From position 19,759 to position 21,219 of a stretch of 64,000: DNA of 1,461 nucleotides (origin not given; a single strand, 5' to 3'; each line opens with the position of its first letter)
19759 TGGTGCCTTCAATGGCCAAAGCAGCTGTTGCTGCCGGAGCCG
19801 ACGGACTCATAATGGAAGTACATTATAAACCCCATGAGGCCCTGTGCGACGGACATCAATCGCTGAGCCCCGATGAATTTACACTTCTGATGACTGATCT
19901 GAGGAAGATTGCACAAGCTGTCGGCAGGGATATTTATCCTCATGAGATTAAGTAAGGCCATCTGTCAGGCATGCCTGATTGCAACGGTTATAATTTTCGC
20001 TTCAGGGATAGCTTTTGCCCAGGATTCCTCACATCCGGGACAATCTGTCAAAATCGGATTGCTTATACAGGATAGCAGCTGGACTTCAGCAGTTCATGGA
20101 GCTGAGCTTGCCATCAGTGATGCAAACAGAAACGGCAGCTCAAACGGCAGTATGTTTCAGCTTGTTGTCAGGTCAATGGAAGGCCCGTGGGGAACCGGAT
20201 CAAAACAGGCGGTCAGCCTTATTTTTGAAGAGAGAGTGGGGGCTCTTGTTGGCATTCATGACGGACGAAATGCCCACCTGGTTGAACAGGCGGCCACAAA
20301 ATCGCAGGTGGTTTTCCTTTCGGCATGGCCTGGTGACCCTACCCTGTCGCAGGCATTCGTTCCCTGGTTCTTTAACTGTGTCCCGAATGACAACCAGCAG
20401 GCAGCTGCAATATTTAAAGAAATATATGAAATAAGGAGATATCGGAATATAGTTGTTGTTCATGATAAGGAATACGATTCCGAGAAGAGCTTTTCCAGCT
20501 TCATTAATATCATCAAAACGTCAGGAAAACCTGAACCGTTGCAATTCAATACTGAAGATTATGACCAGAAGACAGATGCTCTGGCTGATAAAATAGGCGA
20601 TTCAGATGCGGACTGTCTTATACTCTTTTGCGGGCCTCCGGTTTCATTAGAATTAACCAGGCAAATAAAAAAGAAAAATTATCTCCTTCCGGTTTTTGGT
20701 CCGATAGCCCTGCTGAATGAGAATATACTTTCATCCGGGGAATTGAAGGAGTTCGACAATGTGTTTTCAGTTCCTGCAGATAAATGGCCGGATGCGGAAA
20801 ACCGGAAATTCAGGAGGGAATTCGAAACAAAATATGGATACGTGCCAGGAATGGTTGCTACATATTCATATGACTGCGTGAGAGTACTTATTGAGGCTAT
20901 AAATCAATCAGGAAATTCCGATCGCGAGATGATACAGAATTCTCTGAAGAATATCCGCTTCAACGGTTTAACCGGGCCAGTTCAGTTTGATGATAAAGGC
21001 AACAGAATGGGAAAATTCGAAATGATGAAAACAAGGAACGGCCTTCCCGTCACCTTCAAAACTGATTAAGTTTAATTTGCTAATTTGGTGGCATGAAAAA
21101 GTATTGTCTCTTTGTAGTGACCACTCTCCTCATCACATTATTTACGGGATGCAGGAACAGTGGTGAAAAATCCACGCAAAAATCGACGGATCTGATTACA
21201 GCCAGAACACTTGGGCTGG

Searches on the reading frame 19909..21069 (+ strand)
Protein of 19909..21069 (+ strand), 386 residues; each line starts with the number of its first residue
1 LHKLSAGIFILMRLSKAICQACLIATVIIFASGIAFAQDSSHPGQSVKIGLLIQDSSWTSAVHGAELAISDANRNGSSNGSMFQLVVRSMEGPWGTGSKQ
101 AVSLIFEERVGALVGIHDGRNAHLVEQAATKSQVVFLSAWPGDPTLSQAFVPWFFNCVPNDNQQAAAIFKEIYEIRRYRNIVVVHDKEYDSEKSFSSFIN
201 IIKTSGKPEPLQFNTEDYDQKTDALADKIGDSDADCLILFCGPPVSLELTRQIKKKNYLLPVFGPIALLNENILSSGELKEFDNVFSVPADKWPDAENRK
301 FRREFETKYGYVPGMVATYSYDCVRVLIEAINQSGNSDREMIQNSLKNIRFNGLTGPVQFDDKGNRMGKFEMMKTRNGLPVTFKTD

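Call 3: search_protein_families(library=pfam, proteins=[window:19909-21069:+], max_evalue=0.01)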
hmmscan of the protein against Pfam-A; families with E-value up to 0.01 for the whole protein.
window:19909-21069:+ (386 aa): 3 families
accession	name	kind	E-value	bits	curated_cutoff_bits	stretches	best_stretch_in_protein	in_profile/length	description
PF13458.12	Peripla_BP_6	-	9.7e-31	108.1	31.7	1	47-367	2-329/343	Periplasmic binding protein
PF01094.35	ANF_receptor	-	2e-25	90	25.4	1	65-374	6-349/353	Receptor family ligand binding region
PF13433.12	Peripla_BP_5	-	8.5e-09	35.4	27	1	296-368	254-328/363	Periplasmic binding protein domain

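Call 4: search_protein_families(library=ncbifam, proteins=[window:19909-21069:+], max_evalue=0.01)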
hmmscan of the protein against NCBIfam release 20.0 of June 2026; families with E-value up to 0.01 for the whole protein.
window:19909-21069:+ (386 aa): 3 families
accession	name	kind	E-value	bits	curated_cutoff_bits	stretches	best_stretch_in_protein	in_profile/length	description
NF011933.0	PRK15404.1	subfamily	4.3e-13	49.1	477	1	60-366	45-350/370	high-affinity branched-chain amino acid ABC transporter substrate-binding protein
TIGR03407.1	urea_ABC_UrtA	exception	0.00015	20.8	492.75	0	296-369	257-332/361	urea ABC transporter substrate-binding protein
TIGR03863.1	PQQ_ABC_bind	subfamily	0.0081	15.2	413.6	0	59-191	11-141/347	ABC transporter, substrate binding protein, PQQ-dependent alcohol dehydrogenase system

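Call 65: search_solved_structures(query=window:19942-21069:+, max_evalue=0.00001)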
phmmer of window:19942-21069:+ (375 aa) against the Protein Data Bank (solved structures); distinct sequences matched with E-value up to 0.00001: 8.
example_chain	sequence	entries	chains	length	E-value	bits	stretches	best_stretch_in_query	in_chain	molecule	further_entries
3td9_A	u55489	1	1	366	1.5e-11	47.1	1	80-367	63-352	Branched chain amino acid ABC transporter, periplasmic amino acid-binding protein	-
4gnr_A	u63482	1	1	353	4.6e-11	45.5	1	35-367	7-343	ABC transporter substrate-binding protein-branched chain amino acid transport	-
4mlc_A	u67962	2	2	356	9.6e-09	37.9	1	32-364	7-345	Extracellular ligand-binding receptor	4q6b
3hut_A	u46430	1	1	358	4.7e-08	35.6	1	209-355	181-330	putative branched-chain amino acid ABC transporter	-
8tg1_A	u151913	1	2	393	5.3e-07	32.1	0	34-356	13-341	Extracellular ligand-binding receptor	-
7lzh_A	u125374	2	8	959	1e-06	31.2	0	34-173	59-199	Glutamate receptor 3.4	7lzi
3ip5_A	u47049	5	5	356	1.4e-06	30.8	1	52-355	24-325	ABC transporter, substrate binding protein (Amino acid)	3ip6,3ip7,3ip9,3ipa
3ipc_A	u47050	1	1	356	1.5e-06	30.6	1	52-355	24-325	ABC transporter, substrate binding protein (Amino acid)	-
